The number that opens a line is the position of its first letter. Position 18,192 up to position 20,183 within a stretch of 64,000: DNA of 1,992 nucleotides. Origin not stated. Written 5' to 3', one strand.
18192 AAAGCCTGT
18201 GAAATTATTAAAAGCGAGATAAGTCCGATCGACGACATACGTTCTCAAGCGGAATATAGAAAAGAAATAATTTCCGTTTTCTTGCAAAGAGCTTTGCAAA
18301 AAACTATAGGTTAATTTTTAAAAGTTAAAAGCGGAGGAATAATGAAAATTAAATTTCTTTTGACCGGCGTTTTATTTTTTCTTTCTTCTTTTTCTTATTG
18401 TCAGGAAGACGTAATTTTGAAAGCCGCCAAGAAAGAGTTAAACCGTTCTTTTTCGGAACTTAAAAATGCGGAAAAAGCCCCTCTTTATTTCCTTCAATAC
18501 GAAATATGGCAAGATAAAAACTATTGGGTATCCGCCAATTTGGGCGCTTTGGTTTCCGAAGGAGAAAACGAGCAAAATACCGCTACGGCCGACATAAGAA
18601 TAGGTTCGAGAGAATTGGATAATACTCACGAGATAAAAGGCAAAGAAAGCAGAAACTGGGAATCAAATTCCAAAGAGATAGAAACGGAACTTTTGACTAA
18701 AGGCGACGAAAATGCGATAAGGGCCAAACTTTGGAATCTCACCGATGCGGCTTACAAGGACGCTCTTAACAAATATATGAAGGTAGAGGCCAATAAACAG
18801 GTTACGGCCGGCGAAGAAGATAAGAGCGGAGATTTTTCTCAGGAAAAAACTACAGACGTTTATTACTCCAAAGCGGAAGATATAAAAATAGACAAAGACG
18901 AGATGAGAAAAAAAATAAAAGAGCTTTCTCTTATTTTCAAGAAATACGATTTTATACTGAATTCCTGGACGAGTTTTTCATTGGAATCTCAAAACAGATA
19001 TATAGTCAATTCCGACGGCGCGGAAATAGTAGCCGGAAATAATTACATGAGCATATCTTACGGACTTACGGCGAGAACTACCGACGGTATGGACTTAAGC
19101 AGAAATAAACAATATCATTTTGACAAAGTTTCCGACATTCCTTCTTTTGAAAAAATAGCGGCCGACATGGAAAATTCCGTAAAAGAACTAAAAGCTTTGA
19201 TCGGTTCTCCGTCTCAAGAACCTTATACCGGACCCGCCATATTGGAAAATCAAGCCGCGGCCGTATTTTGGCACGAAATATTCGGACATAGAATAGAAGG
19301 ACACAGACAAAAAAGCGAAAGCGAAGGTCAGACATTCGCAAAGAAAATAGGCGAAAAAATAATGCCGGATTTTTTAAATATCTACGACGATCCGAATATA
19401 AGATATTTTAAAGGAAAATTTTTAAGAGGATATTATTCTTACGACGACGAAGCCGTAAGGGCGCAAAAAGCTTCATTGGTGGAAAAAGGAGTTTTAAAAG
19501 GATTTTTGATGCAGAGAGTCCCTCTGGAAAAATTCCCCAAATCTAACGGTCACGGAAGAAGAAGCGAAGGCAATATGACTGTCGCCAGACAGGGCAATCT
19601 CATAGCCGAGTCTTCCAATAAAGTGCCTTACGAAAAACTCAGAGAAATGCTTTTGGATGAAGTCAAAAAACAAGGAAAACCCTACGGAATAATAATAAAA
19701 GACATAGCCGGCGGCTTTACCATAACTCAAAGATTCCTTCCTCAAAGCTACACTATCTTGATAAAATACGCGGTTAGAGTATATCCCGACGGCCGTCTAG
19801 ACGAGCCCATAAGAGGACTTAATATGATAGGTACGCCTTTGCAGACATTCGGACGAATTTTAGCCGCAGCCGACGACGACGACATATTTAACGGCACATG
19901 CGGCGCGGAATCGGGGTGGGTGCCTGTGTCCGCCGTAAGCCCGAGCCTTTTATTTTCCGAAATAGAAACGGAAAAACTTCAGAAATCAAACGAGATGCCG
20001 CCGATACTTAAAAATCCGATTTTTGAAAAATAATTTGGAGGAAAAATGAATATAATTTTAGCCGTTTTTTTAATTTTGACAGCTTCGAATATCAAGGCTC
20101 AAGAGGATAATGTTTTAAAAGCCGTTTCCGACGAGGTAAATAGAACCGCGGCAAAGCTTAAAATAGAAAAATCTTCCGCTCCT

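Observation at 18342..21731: Secreted, enlarged TldD/TldE-like pair, one with and one without HExxGH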

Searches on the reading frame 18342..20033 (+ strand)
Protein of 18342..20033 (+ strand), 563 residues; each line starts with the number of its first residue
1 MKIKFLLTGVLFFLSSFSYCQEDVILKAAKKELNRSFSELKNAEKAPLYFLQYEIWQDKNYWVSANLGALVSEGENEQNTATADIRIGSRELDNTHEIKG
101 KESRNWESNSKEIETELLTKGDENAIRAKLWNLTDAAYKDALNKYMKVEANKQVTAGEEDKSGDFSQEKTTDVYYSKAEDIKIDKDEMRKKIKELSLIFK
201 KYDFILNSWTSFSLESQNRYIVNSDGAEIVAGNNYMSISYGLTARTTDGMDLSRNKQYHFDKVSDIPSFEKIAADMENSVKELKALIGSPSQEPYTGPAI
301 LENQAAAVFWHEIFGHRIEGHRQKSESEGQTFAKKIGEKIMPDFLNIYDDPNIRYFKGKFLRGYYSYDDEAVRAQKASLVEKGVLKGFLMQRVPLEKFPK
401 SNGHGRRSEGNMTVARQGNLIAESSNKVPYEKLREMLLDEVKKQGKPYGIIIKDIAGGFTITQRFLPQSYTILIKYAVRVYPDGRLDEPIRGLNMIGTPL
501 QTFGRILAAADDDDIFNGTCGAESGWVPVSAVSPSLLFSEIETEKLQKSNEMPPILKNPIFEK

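Call 3: search_protein_families(library=pfam, proteins=[window:18342-20033:+], max_evalue=0.01)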
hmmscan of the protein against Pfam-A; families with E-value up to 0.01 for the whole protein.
window:18342-20033:+ (563 aa): 2 families
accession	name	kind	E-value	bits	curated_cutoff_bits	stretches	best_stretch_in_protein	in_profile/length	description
PF19289.4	PmbA_TldD_3rd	-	7.2e-31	107.5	22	1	298-542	5-217/220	PmbA/TldA metallopeptidase C-terminal domain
PF19290.4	PmbA_TldD_2nd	-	0.00088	20.1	20.9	1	183-274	6-99/109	PmbA/TldA metallopeptidase central domain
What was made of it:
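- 18342..20033 (+): Gene A: exported TldD-like catalytic subunit (563 aa), MEROPS M103 / PmbA_TldD family. Pfam PF19289 at 7.2e-31 (call 3).
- On MEROPS M103 / Pfam PmbA_TldD superfamily: PF19290 scores 20.1 bits in A, below its cut-off of 20.9, and is absent in B (call 3).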

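Call 4: search_protein_families(library=ncbifam, proteins=[window:18342-20033:+], max_evalue=0.01)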
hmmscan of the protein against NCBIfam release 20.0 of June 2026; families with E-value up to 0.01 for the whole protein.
window:18342-20033:+ (563 aa): 3 families
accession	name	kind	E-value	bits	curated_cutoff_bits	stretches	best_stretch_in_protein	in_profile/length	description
NF040952.1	Arch_mtprotase_TldD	equivalog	4e-25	88.5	635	1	166-537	86-436/443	zinc metalloprotease TldD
NF008006.0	PRK10735.1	equivalog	2.1e-11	43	513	1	297-539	248-473/481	metalloprotease TldD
NF008268.0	PRK11040.1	equivalog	2.4e-05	23.2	438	1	235-419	182-354/446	metalloprotease PmbA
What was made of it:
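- On TldD (catalytic subunit), for gene A: 43 bits against a cut-off of 513, and 88.5 bits against 635 (call 4).
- Closest known: Sulfolobus solfataricus Sso0660, an archaeal TldD homologue reported active as a homodimer. Same: NCBIfam's archaeal TldD model is the best NCBIfam match of A (4e-25; call 4).
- Neither protein reaches the NCBIfam equivalog cut-offs for TldD or PmbA (88.5 bits against 635; 23 against 438; call 4).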

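Call 9: find_homologous_proteins(query=window:18342-20030:+, max_evalue=0.00001)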
Query window:18342-20030:+ (563 aa): 7933 proteins with E <= 0.00001 among 8000 candidates; the best 120 are listed.
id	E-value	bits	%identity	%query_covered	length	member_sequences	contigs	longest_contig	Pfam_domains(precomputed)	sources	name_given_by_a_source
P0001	0.0e+0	1266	100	100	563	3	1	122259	PF19289.5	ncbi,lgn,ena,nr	ncbi:MAG: TldD/PmbA family protein [Elusimicrobia bacterium]|nr:TldD/PmbA family protein [Elusimicro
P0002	0.0e+0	1036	79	99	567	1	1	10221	PF19289.5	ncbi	-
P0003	4.9e-282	955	73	99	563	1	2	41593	PF19289.5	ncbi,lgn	ncbi:MAG: hypothetical protein Fur0012_04850 [Elusimicrobiota bacterium]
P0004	2.2e-279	946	74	98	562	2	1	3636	PF19289.5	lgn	-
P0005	2.4e-278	942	72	99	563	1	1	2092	PF19289.5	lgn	-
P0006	5.5e-271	918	70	99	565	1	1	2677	PF19289.5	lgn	-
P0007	5.7e-267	905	72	98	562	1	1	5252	PF19289.5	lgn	-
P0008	5.7e-267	905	71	100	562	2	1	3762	PF19289.5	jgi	-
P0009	8.6e-267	904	70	100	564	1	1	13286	PF19289.5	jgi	-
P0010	3.8e-266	902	70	100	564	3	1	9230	PF19289.5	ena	-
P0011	6.6e-266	901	71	100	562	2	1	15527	PF19289.5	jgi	-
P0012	7.5e-264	895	70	100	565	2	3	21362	PF19289.5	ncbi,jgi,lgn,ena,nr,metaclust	ncbi:MAG: peptidase U62 [Elusimicrobia bacterium CG08_land_8_20_14_0_20_51_18]|nr:MAG: peptidase U62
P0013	5.9e-261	885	70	100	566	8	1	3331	PF19289.5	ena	-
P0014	1.4e-253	861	69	96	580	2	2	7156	PF19289.5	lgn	-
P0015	5.0e-238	809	63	100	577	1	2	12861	PF19289.5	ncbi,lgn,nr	ncbi:MAG: metallopeptidase TldD-related protein [Elusimicrobia bacterium]|nr:metallopeptidase TldD-r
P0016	5.1e-234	796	64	97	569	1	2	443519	PF19289.5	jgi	jgi:TldD protein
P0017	2.2e-233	794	63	100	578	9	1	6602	PF19289.5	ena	-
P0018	1.6e-232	791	62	100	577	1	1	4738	PF19289.5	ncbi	-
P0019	6.4e-230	783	61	100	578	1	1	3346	PF19289.5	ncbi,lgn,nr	ncbi:MAG: metallopeptidase TldD-related protein [Elusimicrobiota bacterium]|nr:metallopeptidase TldD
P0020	5.6e-229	779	62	97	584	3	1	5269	PF19289.5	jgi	-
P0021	1.2e-222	759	60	99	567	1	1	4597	PF19289.5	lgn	-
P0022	2.2e-221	754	61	99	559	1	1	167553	PF19290.5,PF19289.5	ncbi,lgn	ncbi:MAG: TldD/PmbA family protein [Elusimicrobiota bacterium]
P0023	4.4e-216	737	60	99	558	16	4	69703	PF19289.5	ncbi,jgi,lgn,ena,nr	ncbi:MAG TPA: TldD/PmbA family protein [Elusimicrobiales bacterium]|nr:TldD/PmbA family protein [Elu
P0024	4.7e-212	724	58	100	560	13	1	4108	PF19289.5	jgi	jgi:TldD protein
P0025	1.1e-211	722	59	98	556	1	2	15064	PF19289.5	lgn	-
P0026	2.8e-208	711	58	98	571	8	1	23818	PF19289.5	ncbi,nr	ncbi:MAG: TldD/PmbA family protein [Elusimicrobia bacterium]|nr:TldD/PmbA family protein [Elusimicro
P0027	5.6e-207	707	59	98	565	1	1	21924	PF19289.5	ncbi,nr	ncbi:MAG: metallopeptidase TldD-related protein [Elusimicrobiales bacterium]|nr:metallopeptidase Tld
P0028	5.8e-207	707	60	96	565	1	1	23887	PF19289.5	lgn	-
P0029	5.2e-206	704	59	99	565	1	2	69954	PF19289.5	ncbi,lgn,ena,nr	ncbi:MAG: TldD protein [Elusimicrobia bacterium]|nr:MAG: TldD protein [Elusimicrobiota bacterium] KA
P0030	2.0e-205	702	59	96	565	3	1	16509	PF19289.5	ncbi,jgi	jgi:predicted Zn-dependent protease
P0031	6.9e-204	697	60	94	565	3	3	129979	PF19289.5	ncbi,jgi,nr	ncbi:MAG: metallopeptidase TldD-related protein [Elusimicrobiales bacterium]|jgi:predicted Zn-depend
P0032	1.8e-203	695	58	97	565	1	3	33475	PF19289.5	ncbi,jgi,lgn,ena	-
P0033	3.7e-203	694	59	97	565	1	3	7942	PF19289.5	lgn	-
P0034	3.9e-203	694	58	97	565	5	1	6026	PF19289.5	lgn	-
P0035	5.7e-203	694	59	96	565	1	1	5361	PF19289.5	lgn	-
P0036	8.5e-203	693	57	97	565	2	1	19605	PF19289.5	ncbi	-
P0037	6.0e-201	687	58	96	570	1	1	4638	PF19289.5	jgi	jgi:predicted Zn-dependent protease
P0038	1.3e-200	686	60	94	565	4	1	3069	PF19289.5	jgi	-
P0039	6.6e-200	684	56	99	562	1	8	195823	PF19289.5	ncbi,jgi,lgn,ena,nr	ncbi:MAG: hypothetical protein A2X28_10590 [Elusimicrobia bacterium GWA2_56_46]|nr:MAG: hypothetical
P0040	3.7e-199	681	58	95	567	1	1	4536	PF19289.5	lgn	-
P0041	1.6e-198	679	55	100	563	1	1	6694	PF19289.5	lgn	-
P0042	3.2e-198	678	57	96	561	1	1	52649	PF19289.5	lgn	-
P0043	9.2e-198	676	58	93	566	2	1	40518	PF19289.5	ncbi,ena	-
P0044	1.2e-197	676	55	99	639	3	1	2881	PF19289.5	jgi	-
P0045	7.1e-197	674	55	100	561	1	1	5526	PF19289.5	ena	-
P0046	7.2e-197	674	56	100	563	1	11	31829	PF19289.5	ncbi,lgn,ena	-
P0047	1.4e-195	669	56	97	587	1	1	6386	PF19289.5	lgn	-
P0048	3.2e-195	668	56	95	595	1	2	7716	PF19289.5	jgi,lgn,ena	-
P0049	3.8e-195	668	56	100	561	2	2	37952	PF19289.5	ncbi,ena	-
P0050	4.3e-195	668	58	96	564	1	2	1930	PF19289.5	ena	-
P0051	1.1e-194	666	56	99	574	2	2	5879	PF19289.5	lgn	-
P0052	1.2e-194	666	55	100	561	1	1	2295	PF19289.5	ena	-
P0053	1.2e-194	666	56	98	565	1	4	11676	PF19289.5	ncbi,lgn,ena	-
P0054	2.1e-194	665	55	96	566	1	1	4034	PF19289.5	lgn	-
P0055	3.1e-194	665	55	97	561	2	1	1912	PF19289.5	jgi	jgi:predicted Zn-dependent protease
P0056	4.0e-194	664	55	100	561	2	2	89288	PF19289.5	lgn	-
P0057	5.4e-194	664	55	99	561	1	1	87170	PF19289.5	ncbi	-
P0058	1.2e-193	663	56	96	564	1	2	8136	PF19289.5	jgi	jgi:predicted Zn-dependent protease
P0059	2.4e-193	662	56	100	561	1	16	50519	PF19289.5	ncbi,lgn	-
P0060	4.4e-193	661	55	97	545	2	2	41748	PF19289.5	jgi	jgi:predicted Zn-dependent protease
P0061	3.3e-192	658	55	99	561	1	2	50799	PF19289.5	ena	-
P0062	3.5e-192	658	55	98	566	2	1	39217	PF19289.5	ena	-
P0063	1.4e-191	656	55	99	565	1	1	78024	PF19289.5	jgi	jgi:predicted Zn-dependent protease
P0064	3.4e-191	655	55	96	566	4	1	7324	PF19289.5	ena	-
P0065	9.3e-191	653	55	96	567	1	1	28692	PF19289.5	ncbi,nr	ncbi:MAG: TldD/PmbA family protein [Elusimicrobia bacterium]|nr:TldD/PmbA family protein [Elusimicro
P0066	1.8e-190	652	55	96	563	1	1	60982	PF19289.5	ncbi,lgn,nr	ncbi:MAG: TldD/PmbA family protein [Elusimicrobiales bacterium]|nr:TldD/PmbA family protein [Elusimi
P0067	3.5e-190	651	56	94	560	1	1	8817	PF19289.5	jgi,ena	-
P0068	3.8e-190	651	55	100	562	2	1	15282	PF19289.5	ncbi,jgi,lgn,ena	-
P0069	1.8e-189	649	55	97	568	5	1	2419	PF19289.5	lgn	-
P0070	3.1e-189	648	55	97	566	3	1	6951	PF19289.5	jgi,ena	-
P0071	3.7e-189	648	55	96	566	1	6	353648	PF19289.5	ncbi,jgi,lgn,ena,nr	ncbi:MAG: hypothetical protein A2X35_12695 [Elusimicrobia bacterium GWA2_61_42]|nr:MAG: hypothetical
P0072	9.9e-189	647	56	96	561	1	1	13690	PF19289.5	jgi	-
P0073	1.3e-188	646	54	97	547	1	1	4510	PF19289.5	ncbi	ncbi:MAG: metallopeptidase TldD-related protein, partial [bacterium]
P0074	1.6e-188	646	55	95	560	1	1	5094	PF19289.5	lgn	-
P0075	2.3e-188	645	56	96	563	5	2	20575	PF19289.5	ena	-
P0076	2.4e-188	645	54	97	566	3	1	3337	PF19289.5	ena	-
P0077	2.7e-188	645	55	96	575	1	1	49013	PF19289.5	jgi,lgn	jgi:predicted Zn-dependent protease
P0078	6.0e-188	644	55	97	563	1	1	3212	PF19289.5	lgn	-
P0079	9.1e-188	643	55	94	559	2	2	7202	PF19289.5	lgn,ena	-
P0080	9.4e-188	643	54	100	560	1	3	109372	PF19289.5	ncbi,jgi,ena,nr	ncbi:MAG: hypothetical protein A2081_01865 [Elusimicrobia bacterium GWC2_61_19]|nr:MAG: hypothetical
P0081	1.1e-187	643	55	96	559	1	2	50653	PF19289.5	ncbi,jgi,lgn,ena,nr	ncbi:MAG TPA: peptidase U62 [Elusimicrobia bacterium]|nr:peptidase U62 [Elusimicrobiota bacterium]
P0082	1.1e-187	643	53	99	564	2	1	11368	PF19289.5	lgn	-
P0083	8.6e-187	640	53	96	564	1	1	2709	PF19289.5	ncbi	-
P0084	1.2e-186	640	54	96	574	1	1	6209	PF19289.5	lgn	-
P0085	1.6e-186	639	53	100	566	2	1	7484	PF19289.5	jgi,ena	-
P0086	3.8e-186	638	56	95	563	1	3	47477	PF19289.5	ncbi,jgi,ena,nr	ncbi:MAG TPA: metallopeptidase TldD-related protein [Elusimicrobiales bacterium]|nr:metallopeptidase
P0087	4.0e-186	638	53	96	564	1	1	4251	PF19289.5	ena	-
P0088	5.4e-186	638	53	97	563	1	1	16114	PF19289.5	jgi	jgi:predicted Zn-dependent protease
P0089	6.5e-186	637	57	91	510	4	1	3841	PF19290.5,PF19289.5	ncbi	-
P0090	2.3e-185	636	53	98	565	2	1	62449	PF19289.5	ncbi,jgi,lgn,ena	ncbi:MAG: TldD/PmbA family protein [Elusimicrobiota bacterium]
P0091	2.6e-185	635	54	100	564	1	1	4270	PF19289.5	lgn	-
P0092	2.0e-183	629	50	99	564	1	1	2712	PF19289.5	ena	-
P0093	2.3e-183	629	52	96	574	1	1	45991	PF19289.5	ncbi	ncbi:MAG: metallopeptidase TldD-related protein [Elusimicrobiota bacterium]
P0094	5.8e-183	628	54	96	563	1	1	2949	PF19289.5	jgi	jgi:TldD protein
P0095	4.9e-182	625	52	98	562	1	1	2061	PF19289.5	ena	-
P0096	9.5e-182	624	52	96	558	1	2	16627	PF19289.5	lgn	-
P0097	1.0e-181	623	51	100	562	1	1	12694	PF19289.5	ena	-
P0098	2.1e-181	622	50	96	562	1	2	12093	PF19289.5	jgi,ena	-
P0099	9.2e-181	620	52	98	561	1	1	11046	PF19289.5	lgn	-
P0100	1.0e-180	620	51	97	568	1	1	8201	PF19289.5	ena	-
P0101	1.1e-180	620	51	99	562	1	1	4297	PF19289.5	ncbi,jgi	jgi:TldD protein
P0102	1.4e-180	620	54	96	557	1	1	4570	PF19289.5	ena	-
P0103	2.4e-180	619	52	97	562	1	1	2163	PF19289.5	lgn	-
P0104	4.0e-180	618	45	94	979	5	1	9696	PF19289.5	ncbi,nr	ncbi:MAG: hypothetical protein FJY74_08705, partial [Candidatus Eisenbacteria bacterium]|nr:hypothet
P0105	7.1e-180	617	51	100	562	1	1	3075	PF19289.5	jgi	jgi:predicted Zn-dependent protease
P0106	7.5e-180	617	52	96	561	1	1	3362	PF19289.5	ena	-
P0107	1.1e-179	617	48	100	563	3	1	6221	PF19289.5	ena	-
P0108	1.1e-179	617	53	96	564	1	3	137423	PF19289.5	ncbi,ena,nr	ncbi:MAG: metallopeptidase TldD-related protein [Elusimicrobia bacterium]|nr:metallopeptidase TldD-r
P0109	1.7e-179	616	49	100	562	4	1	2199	PF19289.5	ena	-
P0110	2.5e-179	616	51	100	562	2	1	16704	PF19289.5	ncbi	-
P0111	2.9e-179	615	49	100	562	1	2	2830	PF19289.5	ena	-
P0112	6.9e-179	614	51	96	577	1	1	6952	PF19289.5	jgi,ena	-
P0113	8.4e-179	614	52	96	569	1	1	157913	PF19289.5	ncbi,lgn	ncbi:MAG: metallopeptidase TldD-related protein [Elusimicrobiota bacterium]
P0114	1.5e-178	613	53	96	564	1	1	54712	PF19289.5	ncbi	-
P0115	1.6e-178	613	52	96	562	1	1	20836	PF19289.5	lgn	-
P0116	2.4e-178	612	52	96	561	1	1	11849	PF19289.5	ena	-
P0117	2.6e-178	612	50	99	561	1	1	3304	PF19289.5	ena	-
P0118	2.6e-178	612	49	100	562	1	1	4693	PF19289.5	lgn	-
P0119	3.5e-178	612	50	99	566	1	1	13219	PF19289.5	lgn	-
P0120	4.6e-178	611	50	96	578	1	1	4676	PF19289.5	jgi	jgi:TldD protein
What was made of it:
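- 18342..20033 (+): 100% identical to an NCBI MAG protein named 'TldD/PmbA family protein [Elusimicrobia bacterium]' (call 9).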

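Call 13: search_solved_structures(query=window:18342-20030:+, max_evalue=0.01, show_alignments=2)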
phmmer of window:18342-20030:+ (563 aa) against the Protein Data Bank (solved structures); distinct sequences matched with E-value up to 0.01: 6.
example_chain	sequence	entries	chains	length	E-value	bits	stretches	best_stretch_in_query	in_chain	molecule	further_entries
5nj5_A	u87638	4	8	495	2.9e-12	49.4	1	294-538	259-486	Metalloprotease TldD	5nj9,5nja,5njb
5njc_A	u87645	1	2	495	1.9e-11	46.6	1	294-538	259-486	Metalloprotease TldD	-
5njf_A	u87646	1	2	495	6.7e-11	44.8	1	295-538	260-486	Metalloprotease TldD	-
5nj5_B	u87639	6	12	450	0.00012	24.2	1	247-418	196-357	Metalloprotease PmbA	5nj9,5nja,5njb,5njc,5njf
3tv9_A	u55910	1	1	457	0.00017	23.7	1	249-418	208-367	Putative peptide maturation protein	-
6j6a_A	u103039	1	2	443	0.00036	22.6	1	320-408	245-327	Zinc-dependent protease, TldD/PmbA family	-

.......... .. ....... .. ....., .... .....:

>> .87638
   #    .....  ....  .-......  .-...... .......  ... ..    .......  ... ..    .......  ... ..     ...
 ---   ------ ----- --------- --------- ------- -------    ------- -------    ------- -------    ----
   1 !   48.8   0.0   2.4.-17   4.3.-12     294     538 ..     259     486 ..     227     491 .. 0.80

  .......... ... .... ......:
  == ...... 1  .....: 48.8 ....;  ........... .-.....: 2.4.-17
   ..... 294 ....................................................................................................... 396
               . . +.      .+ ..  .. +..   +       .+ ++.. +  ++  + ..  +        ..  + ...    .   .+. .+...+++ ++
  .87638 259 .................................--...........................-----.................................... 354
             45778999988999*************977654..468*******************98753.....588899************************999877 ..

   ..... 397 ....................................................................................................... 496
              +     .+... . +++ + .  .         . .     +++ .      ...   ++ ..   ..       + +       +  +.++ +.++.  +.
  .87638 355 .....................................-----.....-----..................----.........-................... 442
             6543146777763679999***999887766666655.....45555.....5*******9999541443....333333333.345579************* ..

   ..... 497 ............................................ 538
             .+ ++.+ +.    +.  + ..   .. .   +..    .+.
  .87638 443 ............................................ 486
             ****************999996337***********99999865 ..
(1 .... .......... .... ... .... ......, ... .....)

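Call 31: find_related_loci(query=A1, collection=genome_contigs, flank=8000)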
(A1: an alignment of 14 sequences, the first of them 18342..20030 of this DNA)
Query A1 (563 aa) in genome_contigs; peptide patterns used: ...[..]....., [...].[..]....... (x = any residue, [..] = any of these).
600 stretches matched a pattern (row limit reached: there are more); 596 encode a relative of the query (tblastn E <= 1e-3); the best 80 are kept; 80 distinct loci.
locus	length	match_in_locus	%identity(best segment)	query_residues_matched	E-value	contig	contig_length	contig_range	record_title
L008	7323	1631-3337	63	1-562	0e+0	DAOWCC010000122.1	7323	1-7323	MAG TPA_asm: Elusimicrobiota bacterium isolate CSMAG_1877 CSMAG_1877_k141_5481890_length_7323_cov_9.0000, whole genome s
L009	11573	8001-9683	48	1-563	0e+0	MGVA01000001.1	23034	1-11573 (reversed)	MAG: Elusimicrobia bacterium RIFOXYA12_FULL_51_18 rifixya3_full_scaffold_1040, whole genome shotgun sequence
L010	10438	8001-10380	51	22-559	0e+0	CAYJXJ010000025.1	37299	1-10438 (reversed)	MAG TPA_asm: uncultured Elusimicrobia bacterium isolate ERP125453_co1_480 genome assembly, contig: NODE_873_length_37299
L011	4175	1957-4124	49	4-562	0e+0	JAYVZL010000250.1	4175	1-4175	MAG: Elusimicrobiota bacterium isolate GL90_UP_concoct_198 GL90_UP_concoct_198_249, whole genome shotgun sequence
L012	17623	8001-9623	52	20-563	0e+0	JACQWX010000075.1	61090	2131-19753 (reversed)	MAG: Elusimicrobia bacterium isolate NC_groundwater_1500_Pr4_B-0.1um_67_5 SR1-18-B1_scaffold_343482, whole genome shotgu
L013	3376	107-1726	47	20-562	1e-176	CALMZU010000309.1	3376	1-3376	MAG TPA_asm: uncultured Elusimicrobia bacterium isolate SRR8859111_bin.147_CONCOCT_v1.1_MAG genome assembly, contig: ERZ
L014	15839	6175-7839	46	3-559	1e-162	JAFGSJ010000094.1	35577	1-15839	MAG: bacterium isolate Zod_Metabat.886 k87_4062516, whole genome shotgun sequence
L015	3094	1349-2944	46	25-559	2e-171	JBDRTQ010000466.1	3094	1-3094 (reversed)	MAG: Candidatus Eisenbacteria bacterium isolate MEGAHIT-group-3.92 k141_212677, whole genome shotgun sequence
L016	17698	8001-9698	47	7-562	3e-162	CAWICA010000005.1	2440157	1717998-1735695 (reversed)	MAG: Bryobacterales bacterium isolate MFD09567.bin.1.143 genome assembly, contig: contig_41075, whole genome shotgun seq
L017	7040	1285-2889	48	24-559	7e-162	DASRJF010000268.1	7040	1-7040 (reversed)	MAG TPA_asm: Planctomycetota bacterium isolate SMAG_U10129 k141_3769251, whole genome shotgun sequence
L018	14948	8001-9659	46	3-559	1e-158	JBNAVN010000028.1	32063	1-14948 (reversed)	MAG: bacterium isolate Kamch4342-D-MF-039 bin23.fa-28, whole genome shotgun sequence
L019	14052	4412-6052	45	11-559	2e-157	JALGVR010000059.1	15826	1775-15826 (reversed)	MAG: bacterium isolate Meg19_1012_Bin_198 Meg19_1012_Bin_198_scaffold_10182, whole genome shotgun sequence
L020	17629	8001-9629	46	22-562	4e-156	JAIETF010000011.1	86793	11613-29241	MAG: Candidatus Obscuribacterales bacterium isolate time.spades.CONCOCT.1kb_020 c_000000000057, whole genome shotgun seq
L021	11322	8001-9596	46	25-559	3e-156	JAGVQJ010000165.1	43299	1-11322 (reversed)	MAG: Calditrichaeota bacterium isolate DeMMO3_2 c_000000054485, whole genome shotgun sequence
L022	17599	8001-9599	46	25-559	3e-155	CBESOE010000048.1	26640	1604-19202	MAG TPA_asm: uncultured bacterium isolate SRR7614707_binner13_Refined_28 genome assembly, contig: ERZ25083858.111, whole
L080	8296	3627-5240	43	22-551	7e-140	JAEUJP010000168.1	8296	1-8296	MAG: Myxococcaceae bacterium isolate new MAG-72 k141_943879, whole genome shotgun sequence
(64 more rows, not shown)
